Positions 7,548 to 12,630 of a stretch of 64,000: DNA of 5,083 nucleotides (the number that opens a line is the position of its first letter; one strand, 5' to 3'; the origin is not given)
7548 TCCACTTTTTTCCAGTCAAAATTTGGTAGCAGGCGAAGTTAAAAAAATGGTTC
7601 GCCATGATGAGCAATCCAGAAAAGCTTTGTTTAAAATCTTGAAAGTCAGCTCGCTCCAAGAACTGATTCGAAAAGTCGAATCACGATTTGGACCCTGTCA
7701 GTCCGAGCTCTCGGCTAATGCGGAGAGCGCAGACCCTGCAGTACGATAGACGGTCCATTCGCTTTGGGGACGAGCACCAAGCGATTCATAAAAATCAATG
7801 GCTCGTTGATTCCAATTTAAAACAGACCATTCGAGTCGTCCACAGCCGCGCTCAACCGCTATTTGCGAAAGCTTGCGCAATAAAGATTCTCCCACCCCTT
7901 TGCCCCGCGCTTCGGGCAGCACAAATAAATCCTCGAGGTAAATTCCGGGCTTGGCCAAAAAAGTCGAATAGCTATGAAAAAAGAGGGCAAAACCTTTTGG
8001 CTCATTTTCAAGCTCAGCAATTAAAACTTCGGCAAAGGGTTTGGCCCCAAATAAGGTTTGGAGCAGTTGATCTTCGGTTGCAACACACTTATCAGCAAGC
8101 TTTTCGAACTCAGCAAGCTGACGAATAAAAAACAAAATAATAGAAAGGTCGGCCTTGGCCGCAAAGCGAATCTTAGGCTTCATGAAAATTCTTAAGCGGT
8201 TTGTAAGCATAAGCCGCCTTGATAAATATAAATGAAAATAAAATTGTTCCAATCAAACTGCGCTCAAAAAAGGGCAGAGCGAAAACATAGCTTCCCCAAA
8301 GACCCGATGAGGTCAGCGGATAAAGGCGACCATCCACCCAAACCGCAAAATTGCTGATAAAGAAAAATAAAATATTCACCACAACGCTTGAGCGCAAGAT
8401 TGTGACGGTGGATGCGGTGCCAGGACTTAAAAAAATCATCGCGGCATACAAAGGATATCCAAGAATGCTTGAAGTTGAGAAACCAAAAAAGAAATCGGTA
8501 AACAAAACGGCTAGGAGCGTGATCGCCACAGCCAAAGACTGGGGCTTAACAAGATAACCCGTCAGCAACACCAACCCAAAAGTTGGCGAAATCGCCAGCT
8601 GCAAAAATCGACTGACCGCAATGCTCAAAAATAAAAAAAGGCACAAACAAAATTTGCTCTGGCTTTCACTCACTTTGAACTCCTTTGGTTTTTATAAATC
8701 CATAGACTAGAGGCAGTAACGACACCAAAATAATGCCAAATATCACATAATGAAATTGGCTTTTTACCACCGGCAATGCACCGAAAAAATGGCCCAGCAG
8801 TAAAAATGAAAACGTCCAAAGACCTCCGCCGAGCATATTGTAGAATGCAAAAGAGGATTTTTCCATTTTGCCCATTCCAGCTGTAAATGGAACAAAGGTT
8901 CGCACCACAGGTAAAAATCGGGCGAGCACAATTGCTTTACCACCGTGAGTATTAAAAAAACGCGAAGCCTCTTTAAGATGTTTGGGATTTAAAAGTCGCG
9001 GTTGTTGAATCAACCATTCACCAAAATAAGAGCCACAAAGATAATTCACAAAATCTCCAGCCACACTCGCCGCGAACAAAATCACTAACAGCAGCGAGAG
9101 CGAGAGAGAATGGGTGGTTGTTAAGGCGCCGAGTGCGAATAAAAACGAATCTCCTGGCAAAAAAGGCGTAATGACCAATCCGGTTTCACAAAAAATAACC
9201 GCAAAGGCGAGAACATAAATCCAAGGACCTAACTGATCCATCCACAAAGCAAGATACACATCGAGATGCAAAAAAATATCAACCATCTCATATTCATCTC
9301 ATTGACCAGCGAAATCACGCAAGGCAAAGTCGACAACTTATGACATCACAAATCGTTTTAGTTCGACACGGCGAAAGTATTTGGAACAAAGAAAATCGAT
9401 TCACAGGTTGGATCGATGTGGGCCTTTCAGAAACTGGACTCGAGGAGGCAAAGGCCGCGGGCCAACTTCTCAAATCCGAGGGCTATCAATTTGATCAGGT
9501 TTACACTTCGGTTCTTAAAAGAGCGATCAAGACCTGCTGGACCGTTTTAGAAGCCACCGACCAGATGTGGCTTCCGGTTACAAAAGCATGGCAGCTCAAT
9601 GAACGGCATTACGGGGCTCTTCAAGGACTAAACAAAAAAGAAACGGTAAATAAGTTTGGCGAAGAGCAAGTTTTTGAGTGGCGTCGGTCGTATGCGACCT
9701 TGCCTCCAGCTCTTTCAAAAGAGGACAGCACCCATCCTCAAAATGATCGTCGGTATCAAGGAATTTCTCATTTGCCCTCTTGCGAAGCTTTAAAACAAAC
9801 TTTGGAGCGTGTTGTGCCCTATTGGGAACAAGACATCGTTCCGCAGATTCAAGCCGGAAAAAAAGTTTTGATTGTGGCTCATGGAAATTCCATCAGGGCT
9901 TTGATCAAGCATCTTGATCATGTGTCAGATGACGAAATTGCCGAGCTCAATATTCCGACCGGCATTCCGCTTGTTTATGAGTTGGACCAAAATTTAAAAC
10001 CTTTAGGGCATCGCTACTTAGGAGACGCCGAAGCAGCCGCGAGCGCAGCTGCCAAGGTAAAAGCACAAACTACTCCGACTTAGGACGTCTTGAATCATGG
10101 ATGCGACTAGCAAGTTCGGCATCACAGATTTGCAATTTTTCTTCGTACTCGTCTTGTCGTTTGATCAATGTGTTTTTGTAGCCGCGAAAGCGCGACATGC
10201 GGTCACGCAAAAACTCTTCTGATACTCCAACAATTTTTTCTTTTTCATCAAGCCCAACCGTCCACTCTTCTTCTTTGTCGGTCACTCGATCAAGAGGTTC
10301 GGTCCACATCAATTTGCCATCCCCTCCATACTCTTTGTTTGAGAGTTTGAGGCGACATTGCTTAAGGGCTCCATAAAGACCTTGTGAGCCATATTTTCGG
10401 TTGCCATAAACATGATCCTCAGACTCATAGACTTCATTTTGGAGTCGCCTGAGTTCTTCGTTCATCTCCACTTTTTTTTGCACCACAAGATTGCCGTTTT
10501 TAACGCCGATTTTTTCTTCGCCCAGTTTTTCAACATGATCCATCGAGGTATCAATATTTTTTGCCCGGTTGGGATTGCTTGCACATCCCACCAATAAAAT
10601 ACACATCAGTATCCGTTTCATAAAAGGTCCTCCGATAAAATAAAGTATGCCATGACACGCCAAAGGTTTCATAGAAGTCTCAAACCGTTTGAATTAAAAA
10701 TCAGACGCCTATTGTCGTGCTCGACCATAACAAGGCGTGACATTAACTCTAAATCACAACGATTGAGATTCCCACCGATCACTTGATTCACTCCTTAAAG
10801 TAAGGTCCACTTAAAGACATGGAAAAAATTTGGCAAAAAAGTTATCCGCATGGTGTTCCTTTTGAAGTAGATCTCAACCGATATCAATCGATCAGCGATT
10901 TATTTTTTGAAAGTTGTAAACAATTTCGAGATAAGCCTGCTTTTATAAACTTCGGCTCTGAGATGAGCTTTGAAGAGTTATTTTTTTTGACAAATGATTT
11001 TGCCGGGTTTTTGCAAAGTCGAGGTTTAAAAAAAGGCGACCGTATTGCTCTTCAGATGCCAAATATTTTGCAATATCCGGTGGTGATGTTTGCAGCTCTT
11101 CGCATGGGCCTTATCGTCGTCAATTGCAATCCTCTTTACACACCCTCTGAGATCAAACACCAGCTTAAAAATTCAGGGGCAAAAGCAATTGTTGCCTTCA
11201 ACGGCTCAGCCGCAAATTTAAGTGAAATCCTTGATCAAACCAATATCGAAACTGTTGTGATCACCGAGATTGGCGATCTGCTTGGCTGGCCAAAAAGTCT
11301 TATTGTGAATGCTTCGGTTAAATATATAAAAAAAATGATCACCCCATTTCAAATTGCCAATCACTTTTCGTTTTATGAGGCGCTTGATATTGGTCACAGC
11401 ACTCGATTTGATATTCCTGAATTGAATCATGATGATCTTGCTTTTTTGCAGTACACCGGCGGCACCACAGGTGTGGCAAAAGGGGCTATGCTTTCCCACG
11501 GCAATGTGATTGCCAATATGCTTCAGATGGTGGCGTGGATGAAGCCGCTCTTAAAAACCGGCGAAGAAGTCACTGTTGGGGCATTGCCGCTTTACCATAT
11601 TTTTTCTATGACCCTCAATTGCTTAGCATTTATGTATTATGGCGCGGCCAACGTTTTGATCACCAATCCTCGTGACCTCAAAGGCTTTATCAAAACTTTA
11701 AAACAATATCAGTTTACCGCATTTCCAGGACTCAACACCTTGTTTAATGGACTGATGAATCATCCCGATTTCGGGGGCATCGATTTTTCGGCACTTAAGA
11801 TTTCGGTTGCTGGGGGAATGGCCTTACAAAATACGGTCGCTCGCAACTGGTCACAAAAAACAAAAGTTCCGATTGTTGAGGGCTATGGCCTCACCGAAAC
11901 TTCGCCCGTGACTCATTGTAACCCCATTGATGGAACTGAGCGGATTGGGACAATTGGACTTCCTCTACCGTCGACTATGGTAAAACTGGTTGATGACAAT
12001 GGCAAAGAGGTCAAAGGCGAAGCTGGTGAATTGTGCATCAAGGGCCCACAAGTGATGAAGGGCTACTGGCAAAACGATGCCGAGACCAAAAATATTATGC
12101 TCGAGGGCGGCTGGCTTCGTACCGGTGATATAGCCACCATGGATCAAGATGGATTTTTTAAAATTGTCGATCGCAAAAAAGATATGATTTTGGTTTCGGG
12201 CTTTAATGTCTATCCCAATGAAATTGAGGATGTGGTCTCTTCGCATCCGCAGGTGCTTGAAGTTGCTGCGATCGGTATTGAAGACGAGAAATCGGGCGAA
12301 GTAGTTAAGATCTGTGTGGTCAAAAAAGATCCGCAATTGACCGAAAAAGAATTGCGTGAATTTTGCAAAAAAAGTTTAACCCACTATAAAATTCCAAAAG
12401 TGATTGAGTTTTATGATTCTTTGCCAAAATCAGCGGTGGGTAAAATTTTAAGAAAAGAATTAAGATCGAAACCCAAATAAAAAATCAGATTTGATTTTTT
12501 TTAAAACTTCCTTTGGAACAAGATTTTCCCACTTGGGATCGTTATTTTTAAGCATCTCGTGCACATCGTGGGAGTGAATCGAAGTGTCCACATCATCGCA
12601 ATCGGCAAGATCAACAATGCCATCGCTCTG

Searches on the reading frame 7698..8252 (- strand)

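Call 83: search_protein_families(library=pfam, proteins=[window:7698-8252:-], max_evalue=0.001)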
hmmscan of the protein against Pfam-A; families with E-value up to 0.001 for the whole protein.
window:7698-8252:- (184 aa): 4 families
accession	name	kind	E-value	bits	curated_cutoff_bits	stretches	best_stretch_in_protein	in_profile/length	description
PF00583.31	Acetyltransf_1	-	5.8e-20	72.1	20.7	1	68-159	24-115/116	Acetyltransferase (GNAT) family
PF13508.13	Acetyltransf_7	-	5.6e-13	49.5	27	1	74-159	3-81/84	Acetyltransferase (GNAT) domain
PF13673.13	Acetyltransf_10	-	8.9e-07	29.4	23.6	1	71-161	28-108/128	Acetyltransferase (GNAT) domain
PF08445.16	FR47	-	1.8e-06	28.2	22.1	1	98-162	16-79/86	FR47-like protein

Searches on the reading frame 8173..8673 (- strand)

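Call 83: search_protein_families(library=pfam, proteins=[window:8173-8673:-], max_evalue=0.001)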
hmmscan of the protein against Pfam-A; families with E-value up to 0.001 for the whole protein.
window:8173-8673:- (166 aa): 1 family
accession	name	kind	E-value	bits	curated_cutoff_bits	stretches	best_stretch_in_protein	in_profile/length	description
PF20221.3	DUF6580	-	6.2e-24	85.5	27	1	5-157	4-155/162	Family of unknown function (DUF6580)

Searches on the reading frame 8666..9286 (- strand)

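Call 83: search_protein_families(library=pfam, proteins=[window:8666-9286:-], max_evalue=0.001)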
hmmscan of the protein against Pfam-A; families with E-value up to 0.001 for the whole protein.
window:8666-9286:- (206 aa): 1 family
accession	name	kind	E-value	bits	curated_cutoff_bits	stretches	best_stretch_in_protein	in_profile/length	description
PF09335.16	VTT_dom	-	5.7e-21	75.7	33.9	1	43-166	1-122/123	VTT domain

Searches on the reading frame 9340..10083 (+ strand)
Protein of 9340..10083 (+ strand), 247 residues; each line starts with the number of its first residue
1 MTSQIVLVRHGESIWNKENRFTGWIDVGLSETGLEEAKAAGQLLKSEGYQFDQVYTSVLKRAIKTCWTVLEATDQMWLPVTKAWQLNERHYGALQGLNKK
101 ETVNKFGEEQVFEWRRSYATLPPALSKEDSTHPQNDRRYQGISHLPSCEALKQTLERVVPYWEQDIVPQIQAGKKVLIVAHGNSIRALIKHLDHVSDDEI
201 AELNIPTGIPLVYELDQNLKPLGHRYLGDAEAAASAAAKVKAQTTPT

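Call 83: search_protein_families(library=pfam, proteins=[window:9340-10083:+], max_evalue=0.001)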
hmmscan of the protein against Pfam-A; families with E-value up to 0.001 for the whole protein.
window:9340-10083:+ (247 aa): 1 family
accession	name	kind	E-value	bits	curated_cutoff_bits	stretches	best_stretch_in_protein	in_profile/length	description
PF00300.27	His_Phos_1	-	5.9e-36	124.4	21.7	1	5-207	1-173/194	Histidine phosphatase superfamily (branch 1)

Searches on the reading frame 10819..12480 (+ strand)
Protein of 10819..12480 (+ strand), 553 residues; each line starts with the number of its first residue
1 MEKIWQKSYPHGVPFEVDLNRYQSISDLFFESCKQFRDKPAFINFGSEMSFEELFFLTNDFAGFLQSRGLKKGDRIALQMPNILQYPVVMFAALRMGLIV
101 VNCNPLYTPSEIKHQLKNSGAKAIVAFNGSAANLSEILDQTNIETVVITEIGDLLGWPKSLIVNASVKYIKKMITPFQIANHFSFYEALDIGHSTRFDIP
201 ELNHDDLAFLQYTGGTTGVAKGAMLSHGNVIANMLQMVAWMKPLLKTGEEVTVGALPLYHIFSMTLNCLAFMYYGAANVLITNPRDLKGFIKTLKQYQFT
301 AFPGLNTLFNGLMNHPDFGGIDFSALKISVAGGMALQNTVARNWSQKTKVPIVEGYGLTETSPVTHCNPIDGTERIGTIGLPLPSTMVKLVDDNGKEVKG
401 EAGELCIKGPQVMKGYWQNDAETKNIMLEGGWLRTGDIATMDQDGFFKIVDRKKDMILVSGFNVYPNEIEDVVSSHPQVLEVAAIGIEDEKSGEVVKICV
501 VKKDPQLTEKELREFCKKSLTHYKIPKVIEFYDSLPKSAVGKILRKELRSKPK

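Call 84: search_protein_families(library=pfam, proteins=[window:10819-12480:+], max_evalue=0.001)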
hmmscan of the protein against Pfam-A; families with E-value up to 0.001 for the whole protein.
window:10819-12480:+ (553 aa): 2 families
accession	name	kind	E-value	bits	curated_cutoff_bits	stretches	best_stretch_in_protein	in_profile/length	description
PF00501.34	AMP-binding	-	1.4e-96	324.1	29.9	1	29-417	1-384/384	AMP-binding enzyme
PF13193.12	AMP-binding_C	-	2.9e-18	67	24.5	1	468-542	1-76/76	AMP-binding enzyme C-terminal domain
